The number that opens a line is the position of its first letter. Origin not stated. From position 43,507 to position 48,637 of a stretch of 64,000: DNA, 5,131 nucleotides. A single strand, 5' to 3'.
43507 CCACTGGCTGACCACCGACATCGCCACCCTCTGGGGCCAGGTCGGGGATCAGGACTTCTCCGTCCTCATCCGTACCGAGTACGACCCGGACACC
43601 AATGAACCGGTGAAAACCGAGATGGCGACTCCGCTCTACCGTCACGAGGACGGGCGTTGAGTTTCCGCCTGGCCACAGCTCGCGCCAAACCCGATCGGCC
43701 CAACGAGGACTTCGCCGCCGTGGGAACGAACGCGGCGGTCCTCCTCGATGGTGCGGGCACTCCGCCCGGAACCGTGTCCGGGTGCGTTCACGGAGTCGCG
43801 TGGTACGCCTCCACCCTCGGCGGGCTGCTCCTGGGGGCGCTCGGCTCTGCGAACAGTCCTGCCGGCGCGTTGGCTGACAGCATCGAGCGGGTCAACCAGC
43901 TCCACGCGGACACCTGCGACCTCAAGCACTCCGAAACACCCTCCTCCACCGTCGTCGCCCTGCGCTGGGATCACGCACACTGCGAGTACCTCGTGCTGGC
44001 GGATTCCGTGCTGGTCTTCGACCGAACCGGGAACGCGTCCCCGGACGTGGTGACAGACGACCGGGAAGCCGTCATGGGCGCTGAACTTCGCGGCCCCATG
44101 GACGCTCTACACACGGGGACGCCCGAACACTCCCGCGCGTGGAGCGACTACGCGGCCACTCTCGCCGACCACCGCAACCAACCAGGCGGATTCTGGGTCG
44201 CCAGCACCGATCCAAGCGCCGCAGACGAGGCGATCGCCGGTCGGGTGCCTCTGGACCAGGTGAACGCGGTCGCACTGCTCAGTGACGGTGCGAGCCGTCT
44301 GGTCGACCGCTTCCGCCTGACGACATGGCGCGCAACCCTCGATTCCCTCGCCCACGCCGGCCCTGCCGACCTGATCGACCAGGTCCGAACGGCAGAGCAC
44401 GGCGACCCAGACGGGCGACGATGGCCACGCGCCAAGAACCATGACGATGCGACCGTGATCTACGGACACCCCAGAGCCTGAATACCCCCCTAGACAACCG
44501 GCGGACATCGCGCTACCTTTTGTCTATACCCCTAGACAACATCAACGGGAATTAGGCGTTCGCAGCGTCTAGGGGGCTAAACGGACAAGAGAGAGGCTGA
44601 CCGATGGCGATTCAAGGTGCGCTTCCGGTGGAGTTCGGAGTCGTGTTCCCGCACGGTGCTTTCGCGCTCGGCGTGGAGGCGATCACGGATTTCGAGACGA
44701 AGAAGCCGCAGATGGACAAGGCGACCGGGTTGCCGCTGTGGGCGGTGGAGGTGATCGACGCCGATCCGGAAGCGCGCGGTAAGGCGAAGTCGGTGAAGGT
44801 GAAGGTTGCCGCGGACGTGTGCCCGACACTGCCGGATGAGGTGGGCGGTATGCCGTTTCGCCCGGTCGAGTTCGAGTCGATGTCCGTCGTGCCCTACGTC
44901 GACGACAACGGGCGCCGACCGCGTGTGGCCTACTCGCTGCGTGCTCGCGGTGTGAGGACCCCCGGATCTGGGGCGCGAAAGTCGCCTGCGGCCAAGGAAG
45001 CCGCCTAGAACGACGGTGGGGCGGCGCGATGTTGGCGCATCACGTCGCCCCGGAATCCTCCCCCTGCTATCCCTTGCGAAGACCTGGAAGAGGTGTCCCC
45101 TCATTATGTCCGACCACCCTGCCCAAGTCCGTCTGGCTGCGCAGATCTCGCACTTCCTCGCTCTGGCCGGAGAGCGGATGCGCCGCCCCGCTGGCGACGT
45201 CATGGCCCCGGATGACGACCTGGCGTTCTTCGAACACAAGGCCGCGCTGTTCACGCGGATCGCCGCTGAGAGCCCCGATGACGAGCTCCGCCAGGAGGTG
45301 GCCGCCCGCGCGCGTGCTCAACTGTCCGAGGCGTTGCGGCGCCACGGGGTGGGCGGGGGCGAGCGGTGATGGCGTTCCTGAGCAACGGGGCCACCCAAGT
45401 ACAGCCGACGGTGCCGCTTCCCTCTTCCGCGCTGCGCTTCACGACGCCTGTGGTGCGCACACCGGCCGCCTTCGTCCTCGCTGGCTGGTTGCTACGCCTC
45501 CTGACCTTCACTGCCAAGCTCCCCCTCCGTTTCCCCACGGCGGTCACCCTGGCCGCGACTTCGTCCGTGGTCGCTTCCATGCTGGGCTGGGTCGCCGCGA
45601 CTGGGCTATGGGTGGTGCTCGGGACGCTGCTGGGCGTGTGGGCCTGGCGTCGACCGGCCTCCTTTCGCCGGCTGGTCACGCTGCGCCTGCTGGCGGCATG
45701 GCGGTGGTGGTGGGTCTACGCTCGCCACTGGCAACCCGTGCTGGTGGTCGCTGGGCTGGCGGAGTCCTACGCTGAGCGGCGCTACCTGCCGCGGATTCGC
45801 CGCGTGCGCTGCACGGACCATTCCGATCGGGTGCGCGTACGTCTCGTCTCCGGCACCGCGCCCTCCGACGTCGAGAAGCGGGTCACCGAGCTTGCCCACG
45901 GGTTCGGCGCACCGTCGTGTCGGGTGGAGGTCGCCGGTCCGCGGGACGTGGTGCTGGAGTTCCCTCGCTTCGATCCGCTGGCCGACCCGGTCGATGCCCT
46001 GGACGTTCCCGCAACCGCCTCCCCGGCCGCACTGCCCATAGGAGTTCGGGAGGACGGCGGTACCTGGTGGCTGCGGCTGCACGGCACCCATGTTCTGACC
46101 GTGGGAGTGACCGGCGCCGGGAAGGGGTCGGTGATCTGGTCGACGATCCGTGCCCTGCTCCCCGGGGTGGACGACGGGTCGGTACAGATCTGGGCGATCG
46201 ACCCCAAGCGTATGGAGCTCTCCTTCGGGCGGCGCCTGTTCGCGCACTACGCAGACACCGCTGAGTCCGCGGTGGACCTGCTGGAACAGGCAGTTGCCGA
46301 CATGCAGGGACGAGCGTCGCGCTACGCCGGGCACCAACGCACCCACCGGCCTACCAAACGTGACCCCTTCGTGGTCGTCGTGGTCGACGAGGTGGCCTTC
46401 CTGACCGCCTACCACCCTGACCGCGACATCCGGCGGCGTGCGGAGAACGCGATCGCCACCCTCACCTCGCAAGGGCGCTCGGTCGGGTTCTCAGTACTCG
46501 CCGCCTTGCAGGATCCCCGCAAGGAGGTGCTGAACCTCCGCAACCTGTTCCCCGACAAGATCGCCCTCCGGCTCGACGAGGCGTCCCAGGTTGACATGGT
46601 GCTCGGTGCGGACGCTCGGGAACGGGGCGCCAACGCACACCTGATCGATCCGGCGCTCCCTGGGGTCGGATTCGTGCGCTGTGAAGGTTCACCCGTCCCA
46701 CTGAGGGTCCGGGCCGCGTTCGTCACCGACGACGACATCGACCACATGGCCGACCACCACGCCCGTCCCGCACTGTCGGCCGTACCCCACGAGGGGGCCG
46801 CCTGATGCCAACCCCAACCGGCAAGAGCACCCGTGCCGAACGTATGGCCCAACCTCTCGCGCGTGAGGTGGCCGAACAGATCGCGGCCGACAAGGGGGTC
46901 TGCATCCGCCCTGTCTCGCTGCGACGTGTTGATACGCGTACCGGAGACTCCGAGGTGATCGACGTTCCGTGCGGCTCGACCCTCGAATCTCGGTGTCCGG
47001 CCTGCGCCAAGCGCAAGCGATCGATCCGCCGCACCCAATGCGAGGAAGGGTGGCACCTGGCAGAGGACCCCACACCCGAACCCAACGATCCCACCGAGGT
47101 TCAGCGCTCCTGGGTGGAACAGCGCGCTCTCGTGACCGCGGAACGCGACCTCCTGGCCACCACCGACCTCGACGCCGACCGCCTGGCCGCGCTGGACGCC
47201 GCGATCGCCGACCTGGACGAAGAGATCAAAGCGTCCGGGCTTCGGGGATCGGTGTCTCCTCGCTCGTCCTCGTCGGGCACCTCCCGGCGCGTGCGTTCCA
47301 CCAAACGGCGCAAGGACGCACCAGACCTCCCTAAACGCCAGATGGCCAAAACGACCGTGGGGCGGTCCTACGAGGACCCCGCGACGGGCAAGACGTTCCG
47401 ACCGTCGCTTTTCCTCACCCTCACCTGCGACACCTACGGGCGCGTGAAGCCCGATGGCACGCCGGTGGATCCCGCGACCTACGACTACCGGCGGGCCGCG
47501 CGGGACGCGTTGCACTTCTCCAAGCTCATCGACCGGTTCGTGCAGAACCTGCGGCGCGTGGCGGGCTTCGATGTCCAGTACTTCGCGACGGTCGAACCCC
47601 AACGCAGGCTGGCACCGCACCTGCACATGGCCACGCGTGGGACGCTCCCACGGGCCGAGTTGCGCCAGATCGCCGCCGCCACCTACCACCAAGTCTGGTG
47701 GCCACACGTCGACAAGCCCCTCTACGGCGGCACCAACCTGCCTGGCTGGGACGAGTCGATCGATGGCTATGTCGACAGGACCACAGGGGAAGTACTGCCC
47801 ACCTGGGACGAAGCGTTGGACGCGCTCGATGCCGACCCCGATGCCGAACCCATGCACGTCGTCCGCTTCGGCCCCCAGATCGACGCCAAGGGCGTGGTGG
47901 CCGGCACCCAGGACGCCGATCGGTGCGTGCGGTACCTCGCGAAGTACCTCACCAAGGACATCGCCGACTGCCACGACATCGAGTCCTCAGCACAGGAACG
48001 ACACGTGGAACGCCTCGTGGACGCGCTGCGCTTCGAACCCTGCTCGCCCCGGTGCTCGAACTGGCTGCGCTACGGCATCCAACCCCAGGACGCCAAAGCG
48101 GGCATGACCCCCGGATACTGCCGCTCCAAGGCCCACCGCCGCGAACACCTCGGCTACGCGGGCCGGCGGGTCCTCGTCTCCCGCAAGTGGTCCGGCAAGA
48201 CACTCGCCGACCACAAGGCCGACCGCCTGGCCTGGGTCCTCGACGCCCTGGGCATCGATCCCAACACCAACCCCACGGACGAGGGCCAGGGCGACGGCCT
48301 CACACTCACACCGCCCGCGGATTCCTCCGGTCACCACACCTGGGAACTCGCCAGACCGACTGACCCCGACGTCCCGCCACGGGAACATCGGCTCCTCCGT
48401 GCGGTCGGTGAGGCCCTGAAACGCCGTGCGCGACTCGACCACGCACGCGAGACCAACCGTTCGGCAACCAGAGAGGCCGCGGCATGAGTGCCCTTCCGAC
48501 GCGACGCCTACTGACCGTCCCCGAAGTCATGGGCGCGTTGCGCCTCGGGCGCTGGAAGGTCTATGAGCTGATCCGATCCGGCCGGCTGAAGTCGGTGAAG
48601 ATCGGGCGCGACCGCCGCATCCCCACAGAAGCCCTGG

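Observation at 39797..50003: AICE-type integrative element inserted in tRNA-Ile(GAT)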

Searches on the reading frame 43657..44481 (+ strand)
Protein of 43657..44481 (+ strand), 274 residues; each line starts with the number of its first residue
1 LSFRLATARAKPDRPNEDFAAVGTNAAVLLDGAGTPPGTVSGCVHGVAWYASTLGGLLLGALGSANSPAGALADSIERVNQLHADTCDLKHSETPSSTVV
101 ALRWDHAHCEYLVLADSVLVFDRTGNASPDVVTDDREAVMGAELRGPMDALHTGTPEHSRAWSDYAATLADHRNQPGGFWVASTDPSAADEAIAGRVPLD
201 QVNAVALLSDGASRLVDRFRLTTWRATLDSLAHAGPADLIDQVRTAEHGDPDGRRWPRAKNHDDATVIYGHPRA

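Call 8: search_protein_families(library=pfam, proteins=[window:43657-44481:+], max_evalue=0.01)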
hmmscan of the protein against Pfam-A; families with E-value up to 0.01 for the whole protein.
window:43657-44481:+ (274 aa): 1 family
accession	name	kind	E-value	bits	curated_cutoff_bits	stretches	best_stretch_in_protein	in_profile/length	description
PF13672.11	PP2C_2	-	5.4e-06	26.5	24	1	12-219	8-178/209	Protein phosphatase 2C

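Call 9: search_protein_families(library=ncbifam, proteins=[window:43657-44481:+], max_evalue=0.01)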
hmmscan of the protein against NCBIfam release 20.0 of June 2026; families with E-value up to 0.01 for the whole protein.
window:43657-44481:+ (274 aa): 0 families

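Call 12: search_protein_families(library=padloc, proteins=[window:43657-44481:+], max_evalue=0.01)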
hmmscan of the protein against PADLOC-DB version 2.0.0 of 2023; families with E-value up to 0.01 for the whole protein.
window:43657-44481:+ (274 aa): 0 families

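Call 65: search_solved_structures(query=window:43657-44478:+, max_evalue=1, show_alignments=1)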
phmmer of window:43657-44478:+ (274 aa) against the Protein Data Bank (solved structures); distinct sequences matched with E-value up to 1: 1.
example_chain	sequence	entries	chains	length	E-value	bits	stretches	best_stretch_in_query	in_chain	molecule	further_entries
3f8l_A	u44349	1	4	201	0.031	17.2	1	46-152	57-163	HTH-type transcriptional repressor phnF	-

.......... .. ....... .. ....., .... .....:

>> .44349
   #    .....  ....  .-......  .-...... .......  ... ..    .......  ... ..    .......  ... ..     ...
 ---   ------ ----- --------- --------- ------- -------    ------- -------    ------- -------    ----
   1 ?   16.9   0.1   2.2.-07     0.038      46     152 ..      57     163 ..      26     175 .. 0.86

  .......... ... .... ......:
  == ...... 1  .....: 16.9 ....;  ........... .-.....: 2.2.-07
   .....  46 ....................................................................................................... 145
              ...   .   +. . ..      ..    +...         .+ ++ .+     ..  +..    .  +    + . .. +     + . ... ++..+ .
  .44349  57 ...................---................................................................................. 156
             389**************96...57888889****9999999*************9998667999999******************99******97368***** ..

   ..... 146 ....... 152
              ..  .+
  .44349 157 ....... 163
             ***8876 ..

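Call 89: search_protein_families(library=phrogs, proteins=[window:43657-44481:+], max_evalue=0.001)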
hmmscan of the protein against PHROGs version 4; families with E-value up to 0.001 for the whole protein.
window:43657-44481:+ (274 aa): 0 families

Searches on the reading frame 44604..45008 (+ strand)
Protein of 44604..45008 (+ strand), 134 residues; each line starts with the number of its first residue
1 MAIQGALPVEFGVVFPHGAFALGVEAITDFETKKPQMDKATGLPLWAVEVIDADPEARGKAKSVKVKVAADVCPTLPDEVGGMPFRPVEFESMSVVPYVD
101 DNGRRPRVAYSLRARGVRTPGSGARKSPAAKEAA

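Call 8: search_protein_families(library=pfam, proteins=[window:44604-45008:+], max_evalue=0.01)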
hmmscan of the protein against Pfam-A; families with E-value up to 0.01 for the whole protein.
window:44604-45008:+ (134 aa): 0 families

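Call 9: search_protein_families(library=ncbifam, proteins=[window:44604-45008:+], max_evalue=0.01)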
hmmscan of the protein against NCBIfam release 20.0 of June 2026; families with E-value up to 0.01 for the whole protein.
window:44604-45008:+ (134 aa): 0 families

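Call 11: search_protein_families(library=pfam, proteins=[window:44604-45008:+], max_evalue=0.1)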
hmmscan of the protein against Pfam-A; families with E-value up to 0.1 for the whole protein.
window:44604-45008:+ (134 aa): 0 families

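Call 12: search_protein_families(library=padloc, proteins=[window:44604-45008:+], max_evalue=0.01)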
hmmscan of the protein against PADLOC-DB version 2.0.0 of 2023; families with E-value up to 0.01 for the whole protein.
window:44604-45008:+ (134 aa): 0 families

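Call 39: search_dna_similar(query=window:44604-45005:+, collection=plasmids, mode=protein, max_rows=25, max_evalue=0.001)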
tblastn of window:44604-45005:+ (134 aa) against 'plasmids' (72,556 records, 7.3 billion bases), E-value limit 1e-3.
Records with a match: 3; places in all: 3; records where one place covers at least 80% of the query: 3.
Best place of each record, by identity: <60% 3.
By first word of the organism name: Streptomyces 1; Nonomuraea 1; Micromonospora 1.
By predicted mobility (MOB-suite, as given by PLSDB): non-mobilizable 3.
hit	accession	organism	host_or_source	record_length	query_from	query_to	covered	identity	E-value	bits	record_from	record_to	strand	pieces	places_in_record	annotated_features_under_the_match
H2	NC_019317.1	Streptomyces sp. X335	soil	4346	1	132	99%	42.0%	2e-15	78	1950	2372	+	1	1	plasmid replication, integration and excision activator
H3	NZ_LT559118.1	Nonomuraea gerenzanensis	-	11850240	1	125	93%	41.2%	6e-18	86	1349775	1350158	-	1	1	none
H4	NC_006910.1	Micromonospora rosaria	-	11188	1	128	96%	37.1%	1e-11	67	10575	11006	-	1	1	transcriptional regulator | hypothetical protein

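Call 89: search_protein_families(library=phrogs, proteins=[window:44604-45008:+], max_evalue=0.001)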
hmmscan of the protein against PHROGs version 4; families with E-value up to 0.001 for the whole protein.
window:44604-45008:+ (134 aa): 0 families

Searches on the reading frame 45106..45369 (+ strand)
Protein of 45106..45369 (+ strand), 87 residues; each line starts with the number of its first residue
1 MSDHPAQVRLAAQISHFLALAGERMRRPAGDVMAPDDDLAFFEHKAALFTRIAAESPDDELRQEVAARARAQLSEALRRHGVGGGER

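Call 11: search_protein_families(library=pfam, proteins=[window:45106-45369:+], max_evalue=0.1)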
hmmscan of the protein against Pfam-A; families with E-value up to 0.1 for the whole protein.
window:45106-45369:+ (87 aa): 0 families

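Call 89: search_protein_families(library=phrogs, proteins=[window:45106-45369:+], max_evalue=0.001)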
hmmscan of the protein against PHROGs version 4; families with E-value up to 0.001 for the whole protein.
window:45106-45369:+ (87 aa): 0 families

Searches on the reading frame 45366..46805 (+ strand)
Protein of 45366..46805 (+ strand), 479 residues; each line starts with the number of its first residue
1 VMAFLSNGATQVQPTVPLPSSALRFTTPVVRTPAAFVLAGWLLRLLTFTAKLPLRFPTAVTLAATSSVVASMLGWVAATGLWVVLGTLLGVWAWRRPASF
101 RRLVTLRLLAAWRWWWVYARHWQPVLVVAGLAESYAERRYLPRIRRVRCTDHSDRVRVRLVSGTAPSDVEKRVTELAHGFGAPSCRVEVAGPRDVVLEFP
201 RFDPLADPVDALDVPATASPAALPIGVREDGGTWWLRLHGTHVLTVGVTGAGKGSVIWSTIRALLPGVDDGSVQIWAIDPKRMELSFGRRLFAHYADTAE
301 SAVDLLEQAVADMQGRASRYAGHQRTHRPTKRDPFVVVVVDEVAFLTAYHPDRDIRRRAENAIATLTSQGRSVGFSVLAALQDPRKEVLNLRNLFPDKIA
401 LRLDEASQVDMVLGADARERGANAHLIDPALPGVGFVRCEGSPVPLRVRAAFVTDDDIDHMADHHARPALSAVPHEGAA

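Call 8: search_protein_families(library=pfam, proteins=[window:45366-46805:+], max_evalue=0.01)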
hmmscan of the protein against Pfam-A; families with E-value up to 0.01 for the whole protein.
window:45366-46805:+ (479 aa): 1 family
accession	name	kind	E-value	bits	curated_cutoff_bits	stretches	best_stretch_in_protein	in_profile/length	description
PF01580.24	FtsK_SpoIIIE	-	4.3e-10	39.9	24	1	241-318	40-121/221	FtsK/SpoIIIE family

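Call 9: search_protein_families(library=ncbifam, proteins=[window:45366-46805:+], max_evalue=0.01)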
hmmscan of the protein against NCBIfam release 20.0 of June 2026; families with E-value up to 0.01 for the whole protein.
window:45366-46805:+ (479 aa): 5 families
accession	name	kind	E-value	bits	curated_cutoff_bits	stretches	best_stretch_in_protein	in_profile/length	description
NF041214.1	plasmid_TraB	equivalog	1.5e-08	33.6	800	1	240-441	248-447/639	plasmid transfer protein TraB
TIGR03925.1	T7SS_EccC_b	equivalog_domain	8.7e-08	30.9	346.55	1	210-346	329-470/564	type VII secretion protein EccCb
NF007615.0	PRK10263.1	equivalog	3.1e-07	28.5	1566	1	327-464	1133-1260/1355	DNA translocase FtsK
TIGR03924.1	T7SS_EccC_a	equivalog_domain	6.2e-06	25.2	509.15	0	316-454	545-670/673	type VII secretion protein EccCa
TIGR03928.1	T7_EssCb_Firm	equivalog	2.2e-05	22.3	778.4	0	222-264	447-493/1296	type VII secretion protein EssC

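Call 12: search_protein_families(library=padloc, proteins=[window:45366-46805:+], max_evalue=0.01)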
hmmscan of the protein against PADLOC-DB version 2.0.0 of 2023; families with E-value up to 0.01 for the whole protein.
window:45366-46805:+ (479 aa): 4 families
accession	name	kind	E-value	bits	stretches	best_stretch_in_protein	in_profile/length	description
PDLC04140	mad8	-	8.3e-13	46.5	1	223-413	4-263/314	mads_8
PDLC02806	SspH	-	3.1e-09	32.9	1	237-423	1525-1727/1766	SspH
PDLC02804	SspH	-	3.8e-09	32.6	1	218-460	1308-1556/1561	SspH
PDLC01055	HerA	-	1.1e-05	22.4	1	316-387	397-467/532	Type III coevolved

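Call 89: search_protein_families(library=phrogs, proteins=[window:45366-46805:+], max_evalue=0.001)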
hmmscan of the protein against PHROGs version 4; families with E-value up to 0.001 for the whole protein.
window:45366-46805:+ (479 aa): 2 families
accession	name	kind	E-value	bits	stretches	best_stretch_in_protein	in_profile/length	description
phrog_1358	-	moron, auxiliary metabolic gene and host takeover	3.4e-31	108.7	1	130-467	482-828/1382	FtsK/SpoIIIE-like protein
phrog_3551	-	moron, auxiliary metabolic gene and host takeover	1.5e-10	40.8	1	234-414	429-614/758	FtsK/SpoIIIE-like protein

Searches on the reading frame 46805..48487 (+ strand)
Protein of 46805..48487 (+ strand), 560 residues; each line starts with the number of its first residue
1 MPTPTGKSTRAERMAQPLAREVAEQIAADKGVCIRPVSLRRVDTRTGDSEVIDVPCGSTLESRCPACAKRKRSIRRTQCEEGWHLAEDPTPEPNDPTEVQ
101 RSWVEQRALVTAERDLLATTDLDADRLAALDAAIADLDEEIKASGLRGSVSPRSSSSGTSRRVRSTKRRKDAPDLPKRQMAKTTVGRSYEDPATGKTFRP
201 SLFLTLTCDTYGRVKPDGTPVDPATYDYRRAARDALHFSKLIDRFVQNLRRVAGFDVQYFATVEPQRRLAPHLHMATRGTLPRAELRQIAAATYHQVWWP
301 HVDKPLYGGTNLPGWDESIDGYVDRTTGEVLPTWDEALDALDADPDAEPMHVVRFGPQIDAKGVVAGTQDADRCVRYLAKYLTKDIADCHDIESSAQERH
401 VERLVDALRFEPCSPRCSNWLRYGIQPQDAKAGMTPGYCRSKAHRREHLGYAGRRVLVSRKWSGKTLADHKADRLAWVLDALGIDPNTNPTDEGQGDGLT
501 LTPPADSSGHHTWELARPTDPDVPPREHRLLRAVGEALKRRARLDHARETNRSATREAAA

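Call 8: search_protein_families(library=pfam, proteins=[window:46805-48487:+], max_evalue=0.01)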
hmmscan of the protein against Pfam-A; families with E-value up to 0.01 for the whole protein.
window:46805-48487:+ (560 aa): 3 families
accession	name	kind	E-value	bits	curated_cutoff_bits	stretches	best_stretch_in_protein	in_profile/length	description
PF20199.4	RepSA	-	1.9e-99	334.2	34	1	21-534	3-436/438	Replication initiator protein, pSAM2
PF23343.2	REP_ORF2-G2P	-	7e-10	39.5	27.8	1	225-301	7-76/99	Replication-associated protein ORF2/G2P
PF14214.11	Helitron_like_N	-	0.0022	18.7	28.9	1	199-275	111-189/191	Helitron helicase-like domain at N-terminus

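Call 9: search_protein_families(library=ncbifam, proteins=[window:46805-48487:+], max_evalue=0.01)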
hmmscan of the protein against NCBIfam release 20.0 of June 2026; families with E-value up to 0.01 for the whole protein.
window:46805-48487:+ (560 aa): 1 family
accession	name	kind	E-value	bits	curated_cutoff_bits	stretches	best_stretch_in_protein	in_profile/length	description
NF041486.1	rep_init_RepSA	equivalog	5.4e-07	28.9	700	1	218-388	149-309/443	replication initiator protein RepSA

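Call 89: search_protein_families(library=phrogs, proteins=[window:46805-48487:+], max_evalue=0.001)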
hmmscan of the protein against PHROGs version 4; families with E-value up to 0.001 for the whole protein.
window:46805-48487:+ (560 aa): 1 family
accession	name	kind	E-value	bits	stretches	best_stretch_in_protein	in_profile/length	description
phrog_3419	-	DNA, RNA and nucleotide metabolism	8e-09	36.4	1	227-289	111-171/289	rolling circle DNA replication initiation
